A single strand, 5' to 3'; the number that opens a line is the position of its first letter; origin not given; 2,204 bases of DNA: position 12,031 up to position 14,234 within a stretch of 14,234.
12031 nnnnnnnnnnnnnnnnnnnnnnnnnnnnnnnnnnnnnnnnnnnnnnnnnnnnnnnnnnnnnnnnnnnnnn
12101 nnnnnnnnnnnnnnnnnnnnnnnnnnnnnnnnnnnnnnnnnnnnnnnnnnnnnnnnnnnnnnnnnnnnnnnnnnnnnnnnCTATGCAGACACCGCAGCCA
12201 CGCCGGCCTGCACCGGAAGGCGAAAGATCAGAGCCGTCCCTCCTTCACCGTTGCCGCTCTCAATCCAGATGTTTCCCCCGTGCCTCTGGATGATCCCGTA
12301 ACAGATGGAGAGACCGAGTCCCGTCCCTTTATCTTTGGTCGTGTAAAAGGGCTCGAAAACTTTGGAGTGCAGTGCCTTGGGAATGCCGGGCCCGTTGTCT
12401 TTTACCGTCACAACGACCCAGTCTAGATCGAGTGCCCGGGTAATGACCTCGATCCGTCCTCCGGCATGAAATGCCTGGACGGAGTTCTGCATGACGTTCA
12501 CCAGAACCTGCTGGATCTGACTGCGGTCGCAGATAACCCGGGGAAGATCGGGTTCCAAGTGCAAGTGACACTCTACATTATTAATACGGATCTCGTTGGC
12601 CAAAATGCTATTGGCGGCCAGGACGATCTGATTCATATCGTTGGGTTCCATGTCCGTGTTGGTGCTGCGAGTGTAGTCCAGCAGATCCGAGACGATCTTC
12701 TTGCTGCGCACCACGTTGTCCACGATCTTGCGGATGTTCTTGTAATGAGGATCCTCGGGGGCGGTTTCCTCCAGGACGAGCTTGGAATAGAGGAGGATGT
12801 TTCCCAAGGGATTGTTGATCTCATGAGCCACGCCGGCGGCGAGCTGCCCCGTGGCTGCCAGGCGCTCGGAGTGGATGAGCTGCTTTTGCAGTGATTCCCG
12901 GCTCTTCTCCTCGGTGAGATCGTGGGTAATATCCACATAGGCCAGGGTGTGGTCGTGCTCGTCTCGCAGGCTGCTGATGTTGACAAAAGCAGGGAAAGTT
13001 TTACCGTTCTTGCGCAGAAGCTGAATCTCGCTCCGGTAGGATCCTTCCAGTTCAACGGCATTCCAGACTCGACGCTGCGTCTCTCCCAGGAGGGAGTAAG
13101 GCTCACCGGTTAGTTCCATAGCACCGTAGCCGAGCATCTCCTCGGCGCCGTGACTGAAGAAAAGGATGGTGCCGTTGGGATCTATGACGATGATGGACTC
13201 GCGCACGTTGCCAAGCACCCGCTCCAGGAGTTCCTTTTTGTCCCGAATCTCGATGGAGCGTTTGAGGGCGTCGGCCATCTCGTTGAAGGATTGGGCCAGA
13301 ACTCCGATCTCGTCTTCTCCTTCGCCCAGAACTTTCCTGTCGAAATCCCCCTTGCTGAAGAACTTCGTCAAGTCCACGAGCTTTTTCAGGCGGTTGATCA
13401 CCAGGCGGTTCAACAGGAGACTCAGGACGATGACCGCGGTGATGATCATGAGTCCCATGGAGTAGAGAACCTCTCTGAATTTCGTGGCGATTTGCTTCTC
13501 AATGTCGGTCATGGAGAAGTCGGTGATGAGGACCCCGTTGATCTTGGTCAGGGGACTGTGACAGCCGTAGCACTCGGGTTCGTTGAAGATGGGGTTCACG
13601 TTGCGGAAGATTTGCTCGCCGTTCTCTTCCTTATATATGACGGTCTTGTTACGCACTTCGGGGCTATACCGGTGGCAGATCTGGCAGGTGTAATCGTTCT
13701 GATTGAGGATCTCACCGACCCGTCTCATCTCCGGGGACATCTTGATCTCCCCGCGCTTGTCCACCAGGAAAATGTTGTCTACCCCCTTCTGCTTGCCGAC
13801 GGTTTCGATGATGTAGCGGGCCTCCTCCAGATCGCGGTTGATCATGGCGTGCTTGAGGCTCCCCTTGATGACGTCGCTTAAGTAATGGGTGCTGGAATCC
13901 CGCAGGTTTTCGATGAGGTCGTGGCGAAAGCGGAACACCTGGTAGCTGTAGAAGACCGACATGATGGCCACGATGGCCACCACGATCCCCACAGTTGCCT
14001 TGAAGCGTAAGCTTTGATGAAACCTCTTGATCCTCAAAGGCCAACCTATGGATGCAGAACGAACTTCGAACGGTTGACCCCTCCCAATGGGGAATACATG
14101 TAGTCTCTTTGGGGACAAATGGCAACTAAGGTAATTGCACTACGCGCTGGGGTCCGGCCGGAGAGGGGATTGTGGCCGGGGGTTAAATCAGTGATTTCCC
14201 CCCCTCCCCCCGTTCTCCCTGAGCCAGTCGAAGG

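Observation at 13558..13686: Histidine kinase with two CxxCH c-type haem-binding motifs in its periplasmic sensor domain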

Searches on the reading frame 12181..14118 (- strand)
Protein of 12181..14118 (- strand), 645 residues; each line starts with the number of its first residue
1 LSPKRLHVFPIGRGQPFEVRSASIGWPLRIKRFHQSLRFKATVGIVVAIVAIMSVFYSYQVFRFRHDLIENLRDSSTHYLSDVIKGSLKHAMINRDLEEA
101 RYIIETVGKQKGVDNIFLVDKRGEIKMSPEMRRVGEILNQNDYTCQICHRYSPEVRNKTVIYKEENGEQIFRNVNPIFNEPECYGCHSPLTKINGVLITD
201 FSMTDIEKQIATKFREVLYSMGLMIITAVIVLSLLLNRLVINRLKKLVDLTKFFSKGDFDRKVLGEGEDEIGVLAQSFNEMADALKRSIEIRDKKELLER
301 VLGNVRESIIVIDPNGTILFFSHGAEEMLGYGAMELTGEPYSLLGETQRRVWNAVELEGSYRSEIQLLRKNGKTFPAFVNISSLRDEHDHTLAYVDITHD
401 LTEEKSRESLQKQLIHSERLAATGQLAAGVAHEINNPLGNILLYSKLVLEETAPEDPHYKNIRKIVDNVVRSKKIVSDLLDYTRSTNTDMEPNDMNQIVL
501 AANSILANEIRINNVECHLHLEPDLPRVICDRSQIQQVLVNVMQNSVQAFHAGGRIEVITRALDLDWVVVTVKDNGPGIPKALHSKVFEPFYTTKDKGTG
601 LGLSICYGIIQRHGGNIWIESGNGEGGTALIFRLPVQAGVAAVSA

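Call 5: search_protein_families(library=pfam, proteins=[window:12181-14118:-], max_evalue=0.01)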
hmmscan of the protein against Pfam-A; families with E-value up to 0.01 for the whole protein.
window:12181-14118:- (645 aa): 11 families
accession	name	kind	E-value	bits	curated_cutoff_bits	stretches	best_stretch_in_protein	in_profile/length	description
PF02518.31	HATPase_c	-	6.6e-28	97.8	26.4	1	531-637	2-110/111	Histidine kinase-, DNA gyrase B-, and HSP90-like ATPase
PF13426.13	PAS_9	-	2.3e-13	50.8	27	1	307-403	2-103/103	PAS domain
PF00512.31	HisKA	-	4.2e-12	46.4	26.9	1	424-486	3-64/66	His Kinase A (phospho-acceptor) domain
PF00672.30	HAMP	-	3.6e-11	43.7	25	1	235-286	1-52/53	HAMP domain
PF00989.32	PAS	-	2e-09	37.9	22.6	1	297-391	2-103/113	PAS fold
PF08448.16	PAS_4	-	8e-05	23.3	23.1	1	304-405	3-109/110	PAS fold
PF13188.13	PAS_8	-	0.00012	22.2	21.8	1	296-341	1-43/65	PAS domain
PF08447.18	PAS_3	-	0.0027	18.4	25.6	0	319-390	2-81/89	PAS fold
PF21563.3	Mcp40H-20_sensor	-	0.0028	18.4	27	0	163-202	71-110/112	Methyl-accepting chemotaxis sensory transducer, class 40H, sensor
PF13581.12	HATPase_c_2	-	0.0086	16.5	27.4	0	540-613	41-112/127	Histidine kinase-like ATPase domain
PF22852.1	SoxE_N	-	0.009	16.3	27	0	35-62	4-31/48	Sulfocyanin, N-terminal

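Call 8: search_protein_families(library=ncbifam, proteins=[window:12181-14118:-], max_evalue=0.01)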
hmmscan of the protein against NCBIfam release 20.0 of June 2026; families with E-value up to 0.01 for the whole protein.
window:12181-14118:- (645 aa): 100 families (the best 25 are shown)
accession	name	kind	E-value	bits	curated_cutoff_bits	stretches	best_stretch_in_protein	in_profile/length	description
NF008468.0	PRK11360.1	equivalog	3e-85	286.8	646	1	192-638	173-610/616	two-component system sensor histidine kinase AtoS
NF033092.0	HK_WalK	equivalog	1.2e-58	199.1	725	1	33-635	1-593/594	cell wall metabolism sensor histidine kinase WalK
NF007688.0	PRK10364.1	equivalog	1.7e-53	182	479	1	404-638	221-453/460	two-component system sensor histidine kinase ZraS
NF052574.1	HisKinEspCMyxo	equivalog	9.4e-53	179.5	1200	1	287-630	275-632/785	serine histidine kinase EspC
NF010411.0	PRK13837.1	equivalog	4.5e-51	173.8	647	1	392-642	422-681/828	two-component system VirA-like sensor kinase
NF041777.1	sens_FixL_Rhizob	equivalog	4.9e-51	173.9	850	1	290-637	117-482/485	sensor protein FixL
NF046020.1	HisKinCckABruc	equivalog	1e-46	159.3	1000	1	378-634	438-705/868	cell cycle histidine kinase CckA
NF052573.1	HisKinEspAMyxo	equivalog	4.6e-46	157.2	1400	1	302-631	260-607/755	serine histidine kinase EspA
NF046044.1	PnpS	equivalog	1.7e-44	152.4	400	1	244-634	2-389/390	two-component system histidine kinase PnpS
NF047466.1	hybrid_RR_LvrB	exception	2.4e-42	145.4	500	1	401-636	130-376/377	hybrid histidine kinase/response regulator LvrB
NF053867.1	SprKinKinDBac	equivalog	3.5e-42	144.5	775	1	417-637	280-498/500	sporulation kinase KinD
NF046026.1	HisKinCckACaul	equivalog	1.9e-41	142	1000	1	399-641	281-537/678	cell cycle histidine kinase CckA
NF038348.1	T2SS_HK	subfamily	7.4e-40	136.9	450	2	462-636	401-573/574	histidine kinase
NF010076.0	PRK13557.1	subfamily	3.3e-38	131.4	631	1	294-637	28-395/540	histidine kinase famiy protein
NF047794.1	HisKinPtgB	equivalog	9.1e-36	123.3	1000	1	401-622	420-642/656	two-component system sensor histidine kinase PgtB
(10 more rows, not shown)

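Call 50: search_protein_families(library=pfam, alignment_id=A4, max_evalue=0.001)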
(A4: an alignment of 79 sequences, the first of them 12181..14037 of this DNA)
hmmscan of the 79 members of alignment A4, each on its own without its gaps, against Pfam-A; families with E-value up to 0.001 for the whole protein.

A. member 1, window:12181-14037:- (618 aa): 7 families
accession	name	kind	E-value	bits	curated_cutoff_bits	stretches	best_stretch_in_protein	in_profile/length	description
PF02518.31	HATPase_c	-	6.1e-28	97.9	26.4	1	504-610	2-110/111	Histidine kinase-, DNA gyrase B-, and HSP90-like ATPase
PF13426.13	PAS_9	-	2e-13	50.9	27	1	280-376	2-103/103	PAS domain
PF00512.31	HisKA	-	3.7e-12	46.5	26.9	1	397-459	3-64/66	His Kinase A (phospho-acceptor) domain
PF00672.30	HAMP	-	3.3e-11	43.8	25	1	208-259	1-52/53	HAMP domain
PF00989.32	PAS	-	1.9e-09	38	22.6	1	270-364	2-103/113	PAS fold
PF08448.16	PAS_4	-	7.4e-05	23.4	23.1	1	277-378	3-109/110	PAS fold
PF13188.13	PAS_8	-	0.00011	22.3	21.8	1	269-314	1-43/65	PAS domain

B. families by the number of members that match (of 79 scanned): 34 families (the first 25 are shown)
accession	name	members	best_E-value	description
PF00672.30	HAMP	75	3.1e-17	HAMP domain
PF02518.31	HATPase_c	62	1.4e-32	Histidine kinase-, DNA gyrase B-, and HSP90-like ATPase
PF21563.3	Mcp40H-20_sensor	46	3e-09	Methyl-accepting chemotaxis sensory transducer, class 40H, sensor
PF07730.19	HisKA_3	33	1.1e-17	Histidine kinase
PF13426.13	PAS_9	32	9.3e-30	PAS domain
PF00989.32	PAS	32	2.3e-28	PAS fold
PF08448.16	PAS_4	32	8.4e-26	PAS fold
PF00512.31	HisKA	32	1.3e-16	His Kinase A (phospho-acceptor) domain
PF13581.12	HATPase_c_2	26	6.4e-10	Histidine kinase-like ATPase domain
PF13188.13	PAS_8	23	6.5e-14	PAS domain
PF13492.12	GAF_3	20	3.3e-22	GAF domain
PF13185.12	GAF_2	19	1.7e-30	GAF domain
PF01590.32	GAF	18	8.3e-28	GAF domain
PF17203.10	sCache_3_2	13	3.7e-06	Single cache domain 3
PF00990.26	GGDEF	8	1.2e-50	Diguanylate cyclase, GGDEF domain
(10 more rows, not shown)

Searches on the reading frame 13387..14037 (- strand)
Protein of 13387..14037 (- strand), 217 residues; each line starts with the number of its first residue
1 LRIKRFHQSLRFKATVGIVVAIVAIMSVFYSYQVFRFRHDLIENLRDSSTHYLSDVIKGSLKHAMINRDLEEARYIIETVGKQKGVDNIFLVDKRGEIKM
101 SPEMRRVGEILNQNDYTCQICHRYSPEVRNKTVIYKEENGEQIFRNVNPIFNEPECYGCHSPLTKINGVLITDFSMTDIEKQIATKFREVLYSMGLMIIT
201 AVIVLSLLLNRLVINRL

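Call 9: find_homologous_proteins(query=window:13387-14037:-, max_evalue=0.001)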
Query seq(217 aa) (217 aa): 3 proteins with E <= 0.001 among 156 candidates.
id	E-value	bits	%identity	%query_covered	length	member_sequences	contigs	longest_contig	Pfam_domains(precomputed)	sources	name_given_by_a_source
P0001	2.5e-126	437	91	100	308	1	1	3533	-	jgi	-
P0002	8.8e-19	86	45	45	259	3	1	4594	PF00672.31,PF07730.20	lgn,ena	-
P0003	1.5e-16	79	51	36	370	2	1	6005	PF00672.31,PF13581.13,PF07730.20,PF02518.32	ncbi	-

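Call 17: search_protein_families(library=pfam, proteins=[P0002, P0003], max_evalue=10)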
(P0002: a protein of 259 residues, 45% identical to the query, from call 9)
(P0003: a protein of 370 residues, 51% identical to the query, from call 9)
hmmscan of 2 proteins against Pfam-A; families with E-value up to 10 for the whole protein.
P0002 (259 aa): 6 families
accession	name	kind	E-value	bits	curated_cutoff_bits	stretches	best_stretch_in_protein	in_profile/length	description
PF07730.19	HisKA_3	-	3.4e-15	56.8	24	1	160-225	1-66/68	Histidine kinase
PF00672.30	HAMP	-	3.9e-07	30.7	25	1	93-139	5-51/53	HAMP domain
PF11845.13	Tll0287-like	-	0.00021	22.2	24.1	1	19-54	85-121/144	Tll0287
PF21563.3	Mcp40H-20_sensor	-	0.002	18.8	27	1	18-52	72-106/112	Methyl-accepting chemotaxis sensory transducer, class 40H, sensor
PF02743.24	dCache_1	-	0.092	12.7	45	1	16-64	120-159/240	Cache domain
PF15511.12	CENP-T_C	-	0.15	12.6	28.1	1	125-169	13-54/108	Centromere kinetochore component CENP-T histone fold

P0003 (370 aa): 8 families
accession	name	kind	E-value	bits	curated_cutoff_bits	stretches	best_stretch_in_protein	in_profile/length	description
PF02518.31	HATPase_c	-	5e-16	59.6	26.4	1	267-361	3-109/111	Histidine kinase-, DNA gyrase B-, and HSP90-like ATPase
PF07730.19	HisKA_3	-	4.6e-15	56.4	24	1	160-226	1-67/68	Histidine kinase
PF00672.30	HAMP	-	1.6e-08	35.2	25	1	76-127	2-53/53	HAMP domain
PF13581.12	HATPase_c_2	-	1.2e-06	29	27.4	1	262-330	24-103/127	Histidine kinase-like ATPase domain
PF13589.12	HATPase_c_3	-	0.0021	18.5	25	1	273-317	6-50/137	Histidine kinase-, DNA gyrase B-, and HSP90-like ATPase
PF21563.3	Mcp40H-20_sensor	-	0.01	16.6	27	1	5-42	73-110/112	Methyl-accepting chemotaxis sensory transducer, class 40H, sensor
PF24598.1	DOP1_C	-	0.027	14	27.3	1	149-208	49-108/431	DOP1 C-terminal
PF08545.16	ACP_syn_III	-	0.028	14.7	24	1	281-309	37-65/80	3-Oxoacyl-[acyl-carrier-protein (ACP)] synthase III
